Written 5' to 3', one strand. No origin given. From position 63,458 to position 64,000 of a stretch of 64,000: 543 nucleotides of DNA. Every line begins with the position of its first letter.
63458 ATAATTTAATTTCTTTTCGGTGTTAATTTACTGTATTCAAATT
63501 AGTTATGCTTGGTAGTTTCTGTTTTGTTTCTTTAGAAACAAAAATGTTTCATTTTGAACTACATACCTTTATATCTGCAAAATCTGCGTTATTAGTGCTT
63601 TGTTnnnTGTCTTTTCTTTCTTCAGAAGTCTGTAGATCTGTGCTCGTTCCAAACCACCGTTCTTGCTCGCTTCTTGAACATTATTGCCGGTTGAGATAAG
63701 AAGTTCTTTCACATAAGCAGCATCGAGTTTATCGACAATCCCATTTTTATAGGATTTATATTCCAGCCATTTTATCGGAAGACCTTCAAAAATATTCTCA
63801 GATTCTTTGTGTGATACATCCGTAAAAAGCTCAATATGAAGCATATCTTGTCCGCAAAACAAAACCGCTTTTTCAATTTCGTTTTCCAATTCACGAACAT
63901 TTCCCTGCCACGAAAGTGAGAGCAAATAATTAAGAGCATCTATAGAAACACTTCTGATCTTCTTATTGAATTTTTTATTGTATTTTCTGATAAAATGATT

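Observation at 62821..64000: Parallel sigma-54 module 2 with a different palindrome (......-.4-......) next to a paralogous bEBP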

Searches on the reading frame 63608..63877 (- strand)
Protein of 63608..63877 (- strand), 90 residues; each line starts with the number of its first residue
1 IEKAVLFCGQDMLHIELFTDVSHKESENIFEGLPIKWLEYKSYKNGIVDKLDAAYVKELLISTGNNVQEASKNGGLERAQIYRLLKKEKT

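Call 22: find_related_loci(query=A2, collection=metagenome_contigs, flank=6000)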
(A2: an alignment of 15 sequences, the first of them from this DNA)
Query A2 (90 aa) in metagenome_contigs; peptide patterns used: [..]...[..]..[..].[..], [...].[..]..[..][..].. (x = any residue, [..] = any of these).
243 stretches matched a pattern; 9 encode a relative of the query (tblastn E <= 1e-3); 9 distinct loci.
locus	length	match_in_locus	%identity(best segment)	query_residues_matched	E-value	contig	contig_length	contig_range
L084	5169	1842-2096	73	1-85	1e-41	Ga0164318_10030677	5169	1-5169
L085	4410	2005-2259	73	1-85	2e-41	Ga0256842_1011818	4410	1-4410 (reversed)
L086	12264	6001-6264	57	1-88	5e-31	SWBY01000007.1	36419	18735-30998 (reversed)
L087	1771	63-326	49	1-88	7e-25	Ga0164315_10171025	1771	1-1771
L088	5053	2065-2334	47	1-90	1e-24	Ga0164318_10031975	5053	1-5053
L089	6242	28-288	45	1-87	8e-23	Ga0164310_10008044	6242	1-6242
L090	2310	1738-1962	36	1-87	3e-10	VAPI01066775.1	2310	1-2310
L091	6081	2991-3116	38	48-89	2e-7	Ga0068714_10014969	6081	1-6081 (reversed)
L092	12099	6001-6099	48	55-87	3e-7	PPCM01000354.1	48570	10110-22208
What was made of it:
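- Tried and rejected: Metagenome scan (call 22).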

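Call 51: search_solved_structures(query=A2, max_evalue=10, show_alignments=3)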
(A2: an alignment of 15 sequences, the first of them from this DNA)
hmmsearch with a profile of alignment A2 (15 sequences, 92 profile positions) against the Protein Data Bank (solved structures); distinct sequences matched with E-value up to 10: 3.
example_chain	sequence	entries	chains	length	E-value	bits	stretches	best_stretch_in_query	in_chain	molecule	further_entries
8a9n_A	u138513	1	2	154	0.32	14.6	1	1-43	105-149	Acetyltransferase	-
8a9o_A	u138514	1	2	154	0.59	13.7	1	1-43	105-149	DpA polyamine acetyltransferase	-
8jxg_D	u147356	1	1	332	1.8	12.2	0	21-49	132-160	rat RAP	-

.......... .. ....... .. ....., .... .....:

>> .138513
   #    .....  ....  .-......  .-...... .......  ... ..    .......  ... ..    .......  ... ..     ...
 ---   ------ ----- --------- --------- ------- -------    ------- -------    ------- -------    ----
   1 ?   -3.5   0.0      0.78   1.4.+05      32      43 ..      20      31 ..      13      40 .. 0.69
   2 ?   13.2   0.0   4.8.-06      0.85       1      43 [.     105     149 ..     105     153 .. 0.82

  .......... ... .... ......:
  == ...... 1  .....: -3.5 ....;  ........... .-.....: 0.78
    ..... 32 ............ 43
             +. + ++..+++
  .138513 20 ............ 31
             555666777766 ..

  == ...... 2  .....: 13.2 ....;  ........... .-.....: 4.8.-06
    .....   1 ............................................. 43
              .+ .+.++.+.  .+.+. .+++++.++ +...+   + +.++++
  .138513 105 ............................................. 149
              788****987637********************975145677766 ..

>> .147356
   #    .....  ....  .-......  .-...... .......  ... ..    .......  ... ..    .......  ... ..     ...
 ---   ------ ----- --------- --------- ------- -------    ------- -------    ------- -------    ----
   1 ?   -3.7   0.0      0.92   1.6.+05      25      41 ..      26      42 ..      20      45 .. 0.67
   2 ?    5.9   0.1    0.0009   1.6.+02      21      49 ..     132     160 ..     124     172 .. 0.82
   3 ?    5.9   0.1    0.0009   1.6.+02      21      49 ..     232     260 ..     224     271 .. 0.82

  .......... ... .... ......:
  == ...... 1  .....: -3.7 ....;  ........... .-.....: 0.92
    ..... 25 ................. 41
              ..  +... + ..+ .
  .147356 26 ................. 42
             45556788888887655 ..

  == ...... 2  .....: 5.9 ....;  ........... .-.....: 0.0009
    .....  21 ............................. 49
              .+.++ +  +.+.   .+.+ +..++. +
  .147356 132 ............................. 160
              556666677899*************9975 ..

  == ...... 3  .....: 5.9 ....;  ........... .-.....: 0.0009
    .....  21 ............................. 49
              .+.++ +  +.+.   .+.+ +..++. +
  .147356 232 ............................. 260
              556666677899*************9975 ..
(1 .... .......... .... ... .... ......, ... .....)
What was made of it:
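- A PDB sequence search of the C-terminal profile found nothing relevant (call 51).
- Tried and rejected: PDB sequence search with the C-terminal profile (call 51).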

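Call 61: predict_structure(alignment_id=A2)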
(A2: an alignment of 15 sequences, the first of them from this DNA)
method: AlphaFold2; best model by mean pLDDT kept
length: 90 residues; sequences in the alignment: 15
mean_pLDDT: 76.7   pTM: 0.56
mean pLDDT of the five models: 76.7, 76.2, 75.2, 65.0, 62.1
residues with pLDDT >= 90: 51; 70-90: 9; 50-70: 4; < 50: 26
segments of 3 or more residues with pLDDT < 50: 1-25
pLDDT, mean of each block of 10 residues (from residue 1): 40 45 59 91 92 94 95 95 79
secondary structure, 60 per line:
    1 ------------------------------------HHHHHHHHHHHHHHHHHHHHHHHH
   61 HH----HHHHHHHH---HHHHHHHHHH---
elements in order: H37-62 H67-74 H78-87

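Call 63: fold_search(model_id=the predicted structure, library=pdb)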
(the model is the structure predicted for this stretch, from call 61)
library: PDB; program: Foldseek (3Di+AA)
matches with E <= 10: 286; with E <= 0.001: 0
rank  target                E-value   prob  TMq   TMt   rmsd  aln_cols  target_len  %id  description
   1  6m10_D                1.3e-01  1.00  0.48  0.53   3.1        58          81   22  Crystal structure of PA4853 (Fis) from Pseudomonas aeruginosa (released 2020-05-13)
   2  5m7n_B                2.7e-01  1.00  0.44  0.10   1.4        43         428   21  Crystal structure of NtrX from Brucella abortus in complex with ATP processed with the CrystalDirect automated mountin (released 2017-01-25)
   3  3e7l_C                3.0e-01  0.99  0.43  0.61   2.3        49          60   18  Crystal structure of sigma54 activator NtrC4's DNA binding domain (released 2008-11-25)
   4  1ojl_D                4.1e-01  1.00  0.42  0.13   0.9        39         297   23  Crystal structure of a sigma54-activator suggests the mechanism for the conformational switch necessary for sigma54 bi (released 2005-05-19)
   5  4fth_A                4.1e-01  0.97  0.43  0.55   2.3        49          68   18  Crystal Structure of NtrC4 DNA-binding domain bound to double-stranded DNA (released 2012-08-29)
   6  4fth_B                4.4e-01  0.97  0.43  0.61   2.3        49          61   18  Crystal Structure of NtrC4 DNA-binding domain bound to double-stranded DNA (released 2012-08-29)
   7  6m10_B                4.4e-01  0.96  0.47  0.52   3.0        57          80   23  Crystal structure of PA4853 (Fis) from Pseudomonas aeruginosa (released 2020-05-13)
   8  6m10_A                4.7e-01  0.96  0.47  0.50   3.1        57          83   23  Crystal structure of PA4853 (Fis) from Pseudomonas aeruginosa (released 2020-05-13)
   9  1f36_A                5.7e-01  0.95  0.46  0.47   3.1        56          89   18  THE CRYSTAL STRUCTURE OF FIS MUTANT K36E REVEALS THAT THE TRANSACTIVATION REGION OF THE FIS PROTEIN CONTAINS EXTENDED  (released 1997-12-24)
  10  1fip_A                6.0e-01  0.98  0.45  0.55   1.3        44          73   20  THE STRUCTURE OF FIS MUTANT PRO61ALA ILLUSTRATES THAT THE KINK WITHIN THE LONG ALPHA-HELIX IS NOT DUE TO THE PRESENCE  (released 1995-02-14)
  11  6p0s_B                6.4e-01  0.93  0.46  0.51   3.2        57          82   18  Crystal structure of ternary DNA complex "FX2" containing E. coli Fis and phage lambda Xis (released 2019-06-19)
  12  6p0u_B                6.8e-01  0.98  0.42  0.45   1.2        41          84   20  Crystal structure of ternary DNA complex " FX(1-2)-2Xis" containing E. coli Fis and phage lambda Xis (released 2019-06-19)
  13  1eto_A                6.8e-01  0.94  0.47  0.48   3.0        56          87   18  THE CRYSTAL STRUCTURE OF E. COLI FIS MUTANT R71L (released 2000-10-11)
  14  1etw_A                6.8e-01  0.92  0.50  0.57   3.1        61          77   20  THE CRYSTAL STRUCTURE OF E. COLI FIS MUTANT G72D (released 2000-10-11)
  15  5m7p_B                7.3e-01  0.97  0.40  0.09   1.3        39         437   23  Crystal structure of NtrX from Brucella abortus in complex with ADP processed with the CrystalDirect automated mountin (released 2017-01-25)
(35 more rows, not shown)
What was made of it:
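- On Bacterial enhancer-binding proteins (sigma-54 activators): Met by fold: the model has pLDDT >90, and the top Foldseek hits are Fis, NtrX, the NtrC4 DNA-binding domain and ZraR (calls 61, 63).
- Closest known: NtrC-family activators with Fis-type DNA-binding domains. Same: The predicted fold of the last 55 residues matches Fis, NtrX, the NtrC4 DNA-binding domain and ZraR (call 63).
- Its best structural matches are Fis and the DNA-binding domains of NtrX, NtrC4, ZraR and NtrC1 (calls 61, 63).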

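Call 86: search_protein_representatives(alignment_id=A2)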
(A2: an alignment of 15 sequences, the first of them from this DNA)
Query: 15 sequences, 92 profile positions. Proteins with E-value up to 0.001 (for the whole library): 116; up to 1e-10: 29; up to 1e-30: 1. The best 116 are listed.
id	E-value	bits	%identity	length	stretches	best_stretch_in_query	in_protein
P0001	1.7e-31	124.5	-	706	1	1-89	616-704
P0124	6.0e-28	113.1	-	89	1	1-88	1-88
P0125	2.0e-27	111.4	-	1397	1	1-90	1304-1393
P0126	3.7e-26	107.3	-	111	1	1-90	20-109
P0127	6.7e-25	103.3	-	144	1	1-84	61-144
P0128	7.6e-25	103.2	-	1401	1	1-88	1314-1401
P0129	1.3e-23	99.2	-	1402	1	1-89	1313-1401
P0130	1.4e-22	95.9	-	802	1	1-91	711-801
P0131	2.5e-22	95.1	-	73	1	28-91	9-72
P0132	3.0e-20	88.4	-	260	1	1-85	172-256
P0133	4.6e-20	87.8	-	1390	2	1-88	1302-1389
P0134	6.8e-20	87.3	-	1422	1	1-84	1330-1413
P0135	1.2e-19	86.5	-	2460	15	31-76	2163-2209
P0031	2.3e-19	85.6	-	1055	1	1-87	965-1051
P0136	1.7e-18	82.8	-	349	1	1-86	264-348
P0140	1.2e-17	80.1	-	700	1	1-88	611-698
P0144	1.4e-15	73.5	-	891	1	1-89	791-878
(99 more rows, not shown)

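Call 88: search_protein_families(library=pfam, proteins=[P0125, P0128, P0130, P0144, P0140], max_evalue=0.000001)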
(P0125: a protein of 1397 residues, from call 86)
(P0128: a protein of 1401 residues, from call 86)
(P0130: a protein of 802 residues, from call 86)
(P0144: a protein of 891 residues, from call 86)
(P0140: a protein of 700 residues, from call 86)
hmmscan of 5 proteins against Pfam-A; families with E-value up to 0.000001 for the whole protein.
P0125 (1397 aa): 9 families
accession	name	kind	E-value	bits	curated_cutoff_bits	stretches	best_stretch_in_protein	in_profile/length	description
PF00158.32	Sigma54_activat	-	1.2e-68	230.5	20.2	1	1081-1247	1-168/168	Sigma-54 interaction domain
PF00069.31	Pkinase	-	5e-33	115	31.7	1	6-237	3-260/263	Protein kinase domain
PF25601.1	AAA_lid_14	-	1.5e-22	79.6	27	1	1253-1324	2-73/87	AAA+ ATPase lid domain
PF14532.12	Sigma54_activ_2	-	1.2e-21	77.9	25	1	1082-1251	1-138/138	Sigma-54 interaction domain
PF07714.23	PK_Tyr_Ser-Thr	-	4.6e-16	59.3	23.1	1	5-235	2-255/258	Protein tyrosine and serine/threonine kinase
PF13424.12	TPR_12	-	1.4e-13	51.3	30.1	1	601-669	7-77/77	Tetratricopeptide repeat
PF01636.29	APH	-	1.3e-07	32.1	23.2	0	7-109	2-110/239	Phosphotransferase enzyme family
PF13185.12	GAF_2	-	3.1e-07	31.1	28.6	1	918-1051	4-134/136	GAF domain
PF07728.20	AAA_5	-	5.2e-07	30.2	22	0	1104-1222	1-123/139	AAA domain (dynein-related subfamily)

P0128 (1401 aa): 15 families
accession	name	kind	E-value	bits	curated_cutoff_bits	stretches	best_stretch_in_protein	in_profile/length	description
PF00158.32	Sigma54_activat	-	3.3e-69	232.3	20.2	1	1085-1256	1-167/168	Sigma-54 interaction domain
PF25601.1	AAA_lid_14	-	1.9e-25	89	27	1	1263-1336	2-75/87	AAA+ ATPase lid domain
PF00069.31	Pkinase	-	1.1e-21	77.9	31.7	1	16-242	7-260/263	Protein kinase domain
PF14532.12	Sigma54_activ_2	-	1.5e-20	74.3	25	1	1086-1261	1-138/138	Sigma-54 interaction domain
PF13424.12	TPR_12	-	4e-19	69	30.1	1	643-713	2-74/77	Tetratricopeptide repeat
PF07719.23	TPR_2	-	1.2e-16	59.8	27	0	688-713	5-30/34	Tetratricopeptide repeat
PF00515.34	TPR_1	-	2.2e-12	46.7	27.8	0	687-713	4-30/34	Tetratricopeptide repeat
PF17874.7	TPR_MalT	-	2.8e-11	43.7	45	1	617-750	53-187/336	MalT-like TPR region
PF13374.12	TPR_10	-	3.6e-11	43.1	27.5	0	643-672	1-30/42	Tetratricopeptide repeat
PF14559.12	TPR_19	-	2.9e-10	40.8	25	0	582-643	5-64/68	Tetratricopeptide repeat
PF01636.29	APH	-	3.4e-10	40.5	23.2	0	22-114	11-110/239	Phosphotransferase enzyme family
PF13176.12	TPR_7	-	1.1e-08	34.9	27.9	0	687-716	2-31/36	Tetratricopeptide repeat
PF13428.12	TPR_14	-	1.4e-08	35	23.5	0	611-640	8-37/44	Tetratricopeptide repeat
PF13432.12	TPR_16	-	1.6e-07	32.1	32.7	0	609-674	2-61/65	Tetratricopeptide repeat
PF13181.12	TPR_8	-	9.9e-07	28.9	25.7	0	613-636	10-33/34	Tetratricopeptide repeat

P0130 (802 aa): 13 families
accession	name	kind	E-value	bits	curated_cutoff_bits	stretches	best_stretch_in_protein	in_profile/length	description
PF00158.32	Sigma54_activat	-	1.6e-66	223.6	20.2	1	482-653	1-167/168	Sigma-54 interaction domain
PF25601.1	AAA_lid_14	-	3.8e-25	88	27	1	660-734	2-76/87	AAA+ ATPase lid domain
PF13424.12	TPR_12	-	1.3e-18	67.3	30.1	1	7-70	7-72/77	Tetratricopeptide repeat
PF14532.12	Sigma54_activ_2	-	2.5e-17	63.9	25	1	483-658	1-138/138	Sigma-54 interaction domain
PF07719.23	TPR_2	-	5.7e-17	60.8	27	0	86-116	4-34/34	Tetratricopeptide repeat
PF00515.34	TPR_1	-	2.6e-15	55.9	27.8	0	85-116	3-34/34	Tetratricopeptide repeat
PF13374.12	TPR_10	-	1.9e-13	50.3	27.5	0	45-70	4-29/42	Tetratricopeptide repeat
PF13428.12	TPR_14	-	2.7e-09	37.2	23.5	0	129-154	7-33/44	Tetratricopeptide repeat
PF13181.12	TPR_8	-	9.8e-09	35.1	25.7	0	85-116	3-34/34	Tetratricopeptide repeat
PF13176.12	TPR_7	-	2.4e-08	33.8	27.9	0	85-108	1-24/36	Tetratricopeptide repeat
PF14559.12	TPR_19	-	8.9e-08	32.8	25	0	96-155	4-57/68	Tetratricopeptide repeat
PF13432.12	TPR_16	-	4.6e-07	30.6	32.7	0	8-69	2-57/65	Tetratricopeptide repeat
PF12895.13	ANAPC3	-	4.6e-07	30.5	27.2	0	92-148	32-81/82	Anaphase-promoting complex, cyclosome, subunit 3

P0144 (891 aa): 9 families
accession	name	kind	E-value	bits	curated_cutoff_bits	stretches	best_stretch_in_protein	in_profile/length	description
PF00158.32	Sigma54_activat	-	2.1e-68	229.7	20.2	1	568-733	1-167/168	Sigma-54 interaction domain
PF25601.1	AAA_lid_14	-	3e-23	81.9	27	1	739-810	1-72/87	AAA+ ATPase lid domain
PF14532.12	Sigma54_activ_2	-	2.9e-20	73.4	25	1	569-738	1-138/138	Sigma-54 interaction domain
PF13424.12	TPR_12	-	1.2e-10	41.9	30.1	1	85-154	3-74/77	Tetratricopeptide repeat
PF07719.23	TPR_2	-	1.2e-09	38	27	0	128-157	4-33/34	Tetratricopeptide repeat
PF13185.12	GAF_2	-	4.1e-09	37.2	28.6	1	407-542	3-135/136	GAF domain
PF01590.32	GAF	-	5.6e-08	33.8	22.4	1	408-541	2-132/133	GAF domain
PF00515.34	TPR_1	-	5.8e-08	32.7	27.8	0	128-154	4-30/34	Tetratricopeptide repeat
PF13374.12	TPR_10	-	3e-07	30.7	27.5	0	124-154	1-31/42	Tetratricopeptide repeat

P0140 (700 aa): 11 families
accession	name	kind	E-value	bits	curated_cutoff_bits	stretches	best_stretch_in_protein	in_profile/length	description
PF00158.32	Sigma54_activat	-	1.3e-67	227.1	20.2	1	388-554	1-168/168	Sigma-54 interaction domain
PF13424.12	TPR_12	-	2e-35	121.3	30.1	3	204-275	3-76/77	Tetratricopeptide repeat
PF25601.1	AAA_lid_14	-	3.2e-24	85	27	1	559-634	1-76/87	AAA+ ATPase lid domain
PF14532.12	Sigma54_activ_2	-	3.5e-24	86.1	25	1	389-558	1-138/138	Sigma-54 interaction domain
PF00515.34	TPR_1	-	6.4e-18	64.2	27.8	0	206-237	3-34/34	Tetratricopeptide repeat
PF07719.23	TPR_2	-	2.1e-17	62.2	27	0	246-275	3-32/34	Tetratricopeptide repeat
PF13181.12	TPR_8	-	3.1e-13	49.1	25.7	0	246-275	3-32/34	Tetratricopeptide repeat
PF13374.12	TPR_10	-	3.5e-13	49.5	27.5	0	205-236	3-34/42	Tetratricopeptide repeat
PF13176.12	TPR_7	-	1e-11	44.4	27.9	0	207-235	2-30/36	Tetratricopeptide repeat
PF17874.7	TPR_MalT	-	1.6e-09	38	45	0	249-348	45-146/336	MalT-like TPR region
PF24885.1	TPR_NPHP3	-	3.5e-07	30.3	100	0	69-238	44-217/239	Nephrocystin-3 TPR domain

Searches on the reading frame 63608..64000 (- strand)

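Call 11: search_protein_families(library=pfam, proteins=[window:63608-64000:-], max_evalue=0.01)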
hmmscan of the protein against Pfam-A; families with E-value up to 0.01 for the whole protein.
window:63608-64000:- (131 aa): 1 family
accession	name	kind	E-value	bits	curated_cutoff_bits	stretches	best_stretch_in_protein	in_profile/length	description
PF25601.1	AAA_lid_14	-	4.6e-17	62.1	27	1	1-66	12-77/87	AAA+ ATPase lid domain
